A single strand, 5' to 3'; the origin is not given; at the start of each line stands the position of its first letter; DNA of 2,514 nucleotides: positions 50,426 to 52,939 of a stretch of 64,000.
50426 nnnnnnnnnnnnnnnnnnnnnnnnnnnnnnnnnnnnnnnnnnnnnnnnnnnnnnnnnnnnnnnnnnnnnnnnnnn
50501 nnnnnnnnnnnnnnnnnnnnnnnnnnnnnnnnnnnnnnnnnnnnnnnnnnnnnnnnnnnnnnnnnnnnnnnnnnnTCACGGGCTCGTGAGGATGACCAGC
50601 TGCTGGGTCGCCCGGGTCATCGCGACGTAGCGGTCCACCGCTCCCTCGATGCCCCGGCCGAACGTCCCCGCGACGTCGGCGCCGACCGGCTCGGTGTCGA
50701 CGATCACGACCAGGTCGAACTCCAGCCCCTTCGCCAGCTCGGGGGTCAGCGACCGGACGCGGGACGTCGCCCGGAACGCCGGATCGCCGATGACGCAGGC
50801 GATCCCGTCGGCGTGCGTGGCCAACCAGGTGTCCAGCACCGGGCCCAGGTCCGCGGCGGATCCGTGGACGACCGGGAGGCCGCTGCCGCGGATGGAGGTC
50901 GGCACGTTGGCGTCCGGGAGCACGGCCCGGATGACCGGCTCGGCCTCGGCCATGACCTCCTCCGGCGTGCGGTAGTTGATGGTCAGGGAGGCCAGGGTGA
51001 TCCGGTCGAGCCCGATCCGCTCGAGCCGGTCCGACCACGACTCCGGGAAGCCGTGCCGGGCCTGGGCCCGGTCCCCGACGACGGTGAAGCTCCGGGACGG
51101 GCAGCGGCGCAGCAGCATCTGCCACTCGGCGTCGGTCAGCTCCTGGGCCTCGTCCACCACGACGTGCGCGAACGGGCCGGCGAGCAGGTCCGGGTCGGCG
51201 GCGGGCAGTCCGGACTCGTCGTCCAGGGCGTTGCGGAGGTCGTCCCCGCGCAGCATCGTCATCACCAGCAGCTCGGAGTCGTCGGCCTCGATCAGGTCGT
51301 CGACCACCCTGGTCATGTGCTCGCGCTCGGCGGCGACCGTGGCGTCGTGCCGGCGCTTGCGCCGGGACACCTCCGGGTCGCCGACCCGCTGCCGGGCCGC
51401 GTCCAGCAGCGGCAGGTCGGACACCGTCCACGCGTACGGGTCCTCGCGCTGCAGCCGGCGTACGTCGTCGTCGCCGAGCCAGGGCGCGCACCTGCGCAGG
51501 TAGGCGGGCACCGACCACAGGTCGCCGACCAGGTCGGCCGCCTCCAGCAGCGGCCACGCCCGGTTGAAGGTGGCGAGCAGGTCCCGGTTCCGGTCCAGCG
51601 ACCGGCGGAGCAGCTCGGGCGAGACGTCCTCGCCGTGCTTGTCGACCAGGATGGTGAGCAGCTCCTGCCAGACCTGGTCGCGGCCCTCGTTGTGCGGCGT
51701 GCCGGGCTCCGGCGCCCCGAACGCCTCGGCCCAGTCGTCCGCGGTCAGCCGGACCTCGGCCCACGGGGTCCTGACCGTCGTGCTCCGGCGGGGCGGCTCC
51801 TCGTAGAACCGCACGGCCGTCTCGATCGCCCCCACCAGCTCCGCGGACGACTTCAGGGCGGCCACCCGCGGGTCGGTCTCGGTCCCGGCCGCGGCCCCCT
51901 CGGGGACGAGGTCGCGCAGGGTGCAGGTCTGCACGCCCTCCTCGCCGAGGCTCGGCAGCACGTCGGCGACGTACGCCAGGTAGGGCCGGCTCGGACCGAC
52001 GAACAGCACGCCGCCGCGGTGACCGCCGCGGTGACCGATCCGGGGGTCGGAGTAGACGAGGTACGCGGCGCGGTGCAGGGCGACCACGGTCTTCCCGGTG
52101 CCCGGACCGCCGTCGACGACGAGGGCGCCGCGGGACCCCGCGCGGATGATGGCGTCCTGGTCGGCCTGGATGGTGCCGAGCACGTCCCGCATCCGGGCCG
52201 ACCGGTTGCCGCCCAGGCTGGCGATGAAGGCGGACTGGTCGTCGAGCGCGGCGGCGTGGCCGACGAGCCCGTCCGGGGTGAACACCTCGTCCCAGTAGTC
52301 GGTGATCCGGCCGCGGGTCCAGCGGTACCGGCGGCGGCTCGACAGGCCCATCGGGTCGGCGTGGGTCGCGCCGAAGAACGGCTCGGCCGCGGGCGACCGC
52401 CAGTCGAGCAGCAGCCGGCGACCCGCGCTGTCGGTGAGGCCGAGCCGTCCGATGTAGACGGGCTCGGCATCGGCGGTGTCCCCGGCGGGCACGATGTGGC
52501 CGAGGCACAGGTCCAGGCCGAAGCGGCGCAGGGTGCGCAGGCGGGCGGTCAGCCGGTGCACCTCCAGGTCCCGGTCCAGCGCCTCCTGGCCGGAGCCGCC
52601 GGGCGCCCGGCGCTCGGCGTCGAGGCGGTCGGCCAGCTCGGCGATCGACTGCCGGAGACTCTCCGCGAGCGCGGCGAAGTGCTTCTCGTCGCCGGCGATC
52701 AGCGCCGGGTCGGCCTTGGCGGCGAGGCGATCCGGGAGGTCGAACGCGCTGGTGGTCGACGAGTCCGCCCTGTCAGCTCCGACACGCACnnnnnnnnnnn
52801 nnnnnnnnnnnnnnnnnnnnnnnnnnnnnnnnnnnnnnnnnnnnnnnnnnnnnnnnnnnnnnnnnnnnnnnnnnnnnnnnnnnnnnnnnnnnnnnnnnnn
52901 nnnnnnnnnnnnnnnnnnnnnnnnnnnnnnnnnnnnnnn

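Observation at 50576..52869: HelD-family ATPase preceded by an RAE-like palindrome: candidate HelR-type rifamycin-resistance determinant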

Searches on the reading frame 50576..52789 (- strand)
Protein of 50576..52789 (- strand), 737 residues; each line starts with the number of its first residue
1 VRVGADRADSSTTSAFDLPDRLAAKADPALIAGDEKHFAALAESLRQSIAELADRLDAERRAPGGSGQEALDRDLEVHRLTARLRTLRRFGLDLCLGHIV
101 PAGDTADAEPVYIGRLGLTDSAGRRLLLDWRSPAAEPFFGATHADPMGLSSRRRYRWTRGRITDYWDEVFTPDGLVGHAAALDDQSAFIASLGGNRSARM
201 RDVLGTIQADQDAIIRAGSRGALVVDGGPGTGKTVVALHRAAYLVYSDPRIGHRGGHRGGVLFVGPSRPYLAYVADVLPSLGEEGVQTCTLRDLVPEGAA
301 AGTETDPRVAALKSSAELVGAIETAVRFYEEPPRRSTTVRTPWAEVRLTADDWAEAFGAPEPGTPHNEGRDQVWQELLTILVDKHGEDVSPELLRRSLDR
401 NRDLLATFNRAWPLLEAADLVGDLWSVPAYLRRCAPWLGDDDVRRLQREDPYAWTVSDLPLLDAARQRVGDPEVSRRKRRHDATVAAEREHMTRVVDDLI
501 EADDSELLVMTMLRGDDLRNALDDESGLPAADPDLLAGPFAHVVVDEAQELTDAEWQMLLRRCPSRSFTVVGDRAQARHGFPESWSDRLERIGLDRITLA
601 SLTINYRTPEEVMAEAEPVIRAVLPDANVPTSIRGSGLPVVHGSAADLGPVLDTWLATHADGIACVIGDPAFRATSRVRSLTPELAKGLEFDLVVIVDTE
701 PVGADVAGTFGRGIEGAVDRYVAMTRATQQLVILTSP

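Call 5: search_protein_families(library=pfam, proteins=[window:50576-52789:-])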
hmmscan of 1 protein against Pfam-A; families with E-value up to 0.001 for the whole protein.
window:50576-52789:- (737 aa): 6 families
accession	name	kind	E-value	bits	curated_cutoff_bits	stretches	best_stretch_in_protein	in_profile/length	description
PF13245.12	AAA_19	-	5.6e-08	33.5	25.1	0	212-245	3-36/134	AAA domain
PF00580.27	UvrD-helicase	-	1e-07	32.4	23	0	209-245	3-38/271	UvrD/REP helicase N-terminal domain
PF01443.25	Viral_helicase1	-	3.9e-07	30.6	21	0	677-735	176-228/228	Viral superfamily 1 RNA helicase core domain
PF02562.22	PhoH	-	4.3e-05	23.5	27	0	541-578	121-159/205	PhoH-like protein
PF13604.12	AAA_30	-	0.00029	21.1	27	0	541-577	90-128/191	AAA domain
PF13538.12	UvrD_C_2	-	0.00078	19.7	27.4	0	721-733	39-51/52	UvrD-like helicase C-terminal domain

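Call 6: search_protein_families(library=ncbifam, proteins=[window:50576-52789:-])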
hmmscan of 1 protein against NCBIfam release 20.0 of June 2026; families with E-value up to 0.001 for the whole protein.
window:50576-52789:- (737 aa): 7 families
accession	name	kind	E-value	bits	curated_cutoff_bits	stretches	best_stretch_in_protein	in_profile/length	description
NF041254.1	motor_HelR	exception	0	1264.7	750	1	16-735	1-706/706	RNA polymerase recycling motor ATPase HelR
NF041258.1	motor_HelR_2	exception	4.1e-121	405.4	1100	1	44-735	7-702/713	RNA polymerase recycling motor ATPase HelR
NF041465.1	HelD_MYCSM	equivalog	7.6e-110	368.1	1051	1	49-734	17-706/719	RNA polymerase recycling motor HelD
NF041464.1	HelD_BACSU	equivalog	4.6e-25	87.7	419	1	77-295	82-297/779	RNA polymerase recycling motor HelD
NF008743.0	PRK11773.1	equivalog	4.8e-05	21.9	965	0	676-733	552-612/720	DNA helicase II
TIGR01073.1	pcrA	equivalog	0.00011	20.7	911.2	0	539-621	209-294/725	DNA helicase PcrA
TIGR01075.1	uvrD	equivalog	0.00042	18.7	1144.45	0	677-733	548-607/715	DNA helicase II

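Call 7: search_solved_structures(query=window:50576-52789:-, show_alignments=1)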
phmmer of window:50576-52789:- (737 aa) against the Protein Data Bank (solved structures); distinct sequences matched with E-value up to 0.001: 3.
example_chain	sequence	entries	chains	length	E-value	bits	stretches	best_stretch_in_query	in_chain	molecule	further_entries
6yxu_H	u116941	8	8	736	7.8e-92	311.8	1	46-734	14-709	RNA polymerase-associated transcription factor HelD | Helicase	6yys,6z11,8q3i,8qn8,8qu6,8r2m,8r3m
6wvk_H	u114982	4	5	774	1.2e-16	63.3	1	72-295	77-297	DNA helicase IV | DNA helicase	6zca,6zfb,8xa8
8r6p_H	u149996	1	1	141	1.4e-14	56.4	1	46-170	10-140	Helicase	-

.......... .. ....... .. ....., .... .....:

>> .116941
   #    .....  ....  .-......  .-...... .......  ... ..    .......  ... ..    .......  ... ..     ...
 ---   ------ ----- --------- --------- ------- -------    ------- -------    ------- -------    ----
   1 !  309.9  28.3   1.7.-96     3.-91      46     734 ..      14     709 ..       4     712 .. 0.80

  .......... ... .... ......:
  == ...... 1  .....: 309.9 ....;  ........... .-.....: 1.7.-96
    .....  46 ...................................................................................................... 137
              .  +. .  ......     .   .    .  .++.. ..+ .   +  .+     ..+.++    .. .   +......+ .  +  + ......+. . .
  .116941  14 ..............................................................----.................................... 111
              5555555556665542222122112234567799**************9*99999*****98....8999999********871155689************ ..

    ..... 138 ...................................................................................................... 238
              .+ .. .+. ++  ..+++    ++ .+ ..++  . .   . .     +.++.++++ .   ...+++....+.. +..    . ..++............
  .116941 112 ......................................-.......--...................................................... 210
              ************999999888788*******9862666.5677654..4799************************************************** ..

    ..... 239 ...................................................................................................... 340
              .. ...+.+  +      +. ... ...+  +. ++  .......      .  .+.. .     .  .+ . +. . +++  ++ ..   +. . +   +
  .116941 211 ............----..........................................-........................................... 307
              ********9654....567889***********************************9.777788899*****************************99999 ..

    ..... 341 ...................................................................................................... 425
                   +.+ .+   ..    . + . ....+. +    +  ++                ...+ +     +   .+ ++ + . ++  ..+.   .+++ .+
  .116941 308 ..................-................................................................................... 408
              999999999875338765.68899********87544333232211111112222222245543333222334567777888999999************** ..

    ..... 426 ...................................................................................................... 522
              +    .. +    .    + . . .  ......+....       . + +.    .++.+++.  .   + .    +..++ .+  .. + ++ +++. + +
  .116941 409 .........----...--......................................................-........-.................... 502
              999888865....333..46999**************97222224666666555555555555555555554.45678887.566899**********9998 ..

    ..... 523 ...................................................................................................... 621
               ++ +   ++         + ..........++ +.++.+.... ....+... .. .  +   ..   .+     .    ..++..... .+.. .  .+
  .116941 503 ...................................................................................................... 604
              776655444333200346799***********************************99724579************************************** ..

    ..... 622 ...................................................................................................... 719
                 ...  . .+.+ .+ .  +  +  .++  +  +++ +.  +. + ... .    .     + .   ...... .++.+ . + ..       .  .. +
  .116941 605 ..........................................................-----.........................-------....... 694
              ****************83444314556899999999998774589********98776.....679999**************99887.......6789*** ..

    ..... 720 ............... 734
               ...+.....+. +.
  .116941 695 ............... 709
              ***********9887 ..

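Call 21: find_related_loci(query=window:50576-52789:-, collection=genome_contigs, flank=3000)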
Query window:50576-52789:- (737 aa) in genome_contigs; peptide patterns used: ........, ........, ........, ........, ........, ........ (x = any residue, [..] = any of these).
600 stretches matched a pattern (row limit reached: there are more); 575 encode a relative of the query (tblastn E <= 1e-3); the best 80 are kept; 80 distinct loci.
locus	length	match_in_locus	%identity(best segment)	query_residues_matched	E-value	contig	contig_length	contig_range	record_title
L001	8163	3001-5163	79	2-737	0e+0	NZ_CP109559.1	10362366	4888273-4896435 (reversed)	Streptomyces sp. NBC_01384 chromosome, complete genome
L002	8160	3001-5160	80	3-736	0e+0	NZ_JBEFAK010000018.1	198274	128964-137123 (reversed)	Nonomuraea sp. B19D2 B19D2_SPAdes_assembly_contig_18, whole genome shotgun sequence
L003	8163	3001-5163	80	2-736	0e+0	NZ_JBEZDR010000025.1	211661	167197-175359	Nonomuraea sp. NPDC049141 NPDC049141_119_H11.ctg-0025, whole genome shotgun sequence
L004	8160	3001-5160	79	2-736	0e+0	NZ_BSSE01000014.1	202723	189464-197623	Microtetraspora sp. NBRC 16547 sequence014, whole genome shotgun sequence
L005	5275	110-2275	80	2-736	0e+0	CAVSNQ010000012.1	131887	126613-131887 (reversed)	MAG: uncultured Actinomycetota bacterium isolate MFD03399.bin.1.157 genome assembly, contig: contig_41571, whole genome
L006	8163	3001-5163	79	2-736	0e+0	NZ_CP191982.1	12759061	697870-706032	Nonomuraea sp. CA-141351 chromosome, complete genome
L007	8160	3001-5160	79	2-736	0e+0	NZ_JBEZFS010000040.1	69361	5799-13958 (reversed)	Nonomuraea sp. NPDC048916 NPDC048916_X1_X21.ctg-0040, whole genome shotgun sequence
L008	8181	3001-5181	79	2-736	0e+0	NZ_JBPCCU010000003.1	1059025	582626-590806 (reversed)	Actinomadura scrupuli strain KCTC 19488 contig3, whole genome shotgun sequence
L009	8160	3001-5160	79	2-736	0e+0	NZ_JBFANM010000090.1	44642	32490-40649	Nonomuraea sp. NPDC049709 NPDC049709_104_C2.ctg-0090, whole genome shotgun sequence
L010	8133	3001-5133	79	12-736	0e+0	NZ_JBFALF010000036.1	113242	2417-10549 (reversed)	Nonomuraea sp. NPDC050202 NPDC050202_48_A11.ctg-0036, whole genome shotgun sequence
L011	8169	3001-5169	78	1-736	0e+0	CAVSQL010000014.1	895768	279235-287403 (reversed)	MAG: uncultured Actinomycetes bacterium isolate MFD05841.bin.1.161 genome assembly, contig: contig_3011, whole genome sh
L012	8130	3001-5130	78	12-736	0e+0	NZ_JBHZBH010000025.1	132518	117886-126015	Nonomuraea sp. NPDC059194 NPDC059194_T43_A11.ctg-0025, whole genome shotgun sequence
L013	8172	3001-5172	77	12-736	0e+0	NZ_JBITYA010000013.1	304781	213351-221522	Streptomyces sp. NPDC053427 NPDC053427_379_C8.ctg-0013, whole genome shotgun sequence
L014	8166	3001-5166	76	3-737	0e+0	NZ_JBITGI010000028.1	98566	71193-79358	Streptomyces sp. NPDC050759 NPDC050759_365_E10.ctg-0028, whole genome shotgun sequence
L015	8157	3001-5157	77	2-735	0e+0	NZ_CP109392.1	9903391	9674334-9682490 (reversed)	Streptomyces sp. NBC_01537 strain NBC 01537 chromosome, complete genome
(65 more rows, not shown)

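Call 26: find_encoding_contigs(protein=window:50576-52789:-, flank=10000, max_places=4)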
Protein window:50576-52789:- (737 aa): no gene with exactly this product is on record in the collection.

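Call 40: search_protein_families(library=ncbifam, proteins=[L001:1593-2828:+, L013:1557-2792:+])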
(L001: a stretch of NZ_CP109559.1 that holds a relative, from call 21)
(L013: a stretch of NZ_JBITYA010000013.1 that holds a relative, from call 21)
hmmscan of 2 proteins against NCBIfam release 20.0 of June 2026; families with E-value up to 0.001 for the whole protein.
L001:1593-2828:+ (411 aa): 5 families
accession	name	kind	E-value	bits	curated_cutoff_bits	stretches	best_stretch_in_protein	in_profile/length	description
NF000354.1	glycotrans_Rgt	equivalog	8.7e-176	585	800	1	1-410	1-410/411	rifamycin-inactivating glycosyltransferase Rgt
TIGR04516.1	glycosyl_450act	subfamily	5.3e-15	55.4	440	1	293-388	303-399/418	activator-dependent family glycosyltransferase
TIGR01426.2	MGT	subfamily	6.7e-15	55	260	1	240-398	226-387/393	macrolide family glycosyltransferase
NF000362.1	self_GT_OleI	exception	2.7e-08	33.4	700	1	297-403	313-420/424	OleI family self-immunity macrolide glycosyltransferase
NF033129.1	macro_glyco_Mgt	subfamily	2.5e-06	26.7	700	1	297-401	285-390/393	macrolide-inactivating glycosyltransferase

L013:1557-2792:+ (412 aa): 0 families

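Call 55: find_homologous_proteins(query=window:50576-52789:-, max_evalue=1e-50)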
Query window:50576-52789:- (737 aa): 8000 proteins with E <= 1e-50 among 8000 candidates; the best 120 are listed.
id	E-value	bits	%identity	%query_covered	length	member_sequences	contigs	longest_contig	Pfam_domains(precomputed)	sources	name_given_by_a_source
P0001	0.0e+0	1644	100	100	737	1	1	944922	PF01443.25,PF13245.13,PF00580.28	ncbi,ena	-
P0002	0.0e+0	1355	84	98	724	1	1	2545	PF01443.25,PF13245.13,PF00580.28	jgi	-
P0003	0.0e+0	1338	84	98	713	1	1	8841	PF01443.25,PF13245.13,PF00580.28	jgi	jgi:hypothetical protein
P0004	0.0e+0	1337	83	98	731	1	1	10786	PF01443.25,PF13245.13,PF00580.28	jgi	jgi:DNA helicase IV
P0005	0.0e+0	1333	83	98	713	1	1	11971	PF01443.25,PF13245.13,PF00580.28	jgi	jgi:hypothetical protein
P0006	0.0e+0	1325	83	98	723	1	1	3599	PF01443.25,PF13245.13,PF00580.28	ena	-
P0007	0.0e+0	1324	83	98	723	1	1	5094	PF01443.25,PF13245.13,PF00580.28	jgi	jgi:DNA helicase IV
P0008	0.0e+0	1323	82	100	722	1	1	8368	PF01443.25,PF13245.13,PF00580.28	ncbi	-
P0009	0.0e+0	1320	83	98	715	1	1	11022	PF13538.13,PF01443.25,PF13245.13,PF00580.28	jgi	jgi:DNA helicase IV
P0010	0.0e+0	1318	83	98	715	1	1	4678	PF01443.25,PF13245.13,PF00580.28,PF02562.23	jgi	jgi:hypothetical protein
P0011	0.0e+0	1317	82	98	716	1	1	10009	PF01443.25,PF13245.13,PF00580.28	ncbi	-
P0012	0.0e+0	1317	83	99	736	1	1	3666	PF01443.25,PF13245.13,PF00580.28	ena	-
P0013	0.0e+0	1312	82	98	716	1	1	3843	PF01443.25,PF13245.13,PF00580.28,PF02562.23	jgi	jgi:DNA helicase IV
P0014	0.0e+0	1312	81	99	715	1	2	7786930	PF01443.25,PF13245.13,PF00580.28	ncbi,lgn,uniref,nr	ncbi:DNA helicase IV [Streptosporangium becharense]|uniref:DNA helicase IV n=1 Tax=Streptosporangium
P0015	0.0e+0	1308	81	100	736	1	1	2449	PF01443.25,PF13245.13,PF00580.28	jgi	jgi:hypothetical protein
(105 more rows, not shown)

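Call 57: find_encoding_contigs(protein=P0001, flank=2000, max_places=2)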
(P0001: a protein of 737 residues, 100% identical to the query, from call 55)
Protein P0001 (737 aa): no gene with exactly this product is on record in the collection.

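Call 58: list_cluster_members(proteins=[P0001])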
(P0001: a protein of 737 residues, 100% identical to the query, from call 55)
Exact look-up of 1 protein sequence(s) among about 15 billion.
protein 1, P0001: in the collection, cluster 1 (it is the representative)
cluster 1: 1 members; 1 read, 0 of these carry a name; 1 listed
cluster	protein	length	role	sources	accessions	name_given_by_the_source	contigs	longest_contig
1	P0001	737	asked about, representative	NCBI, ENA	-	-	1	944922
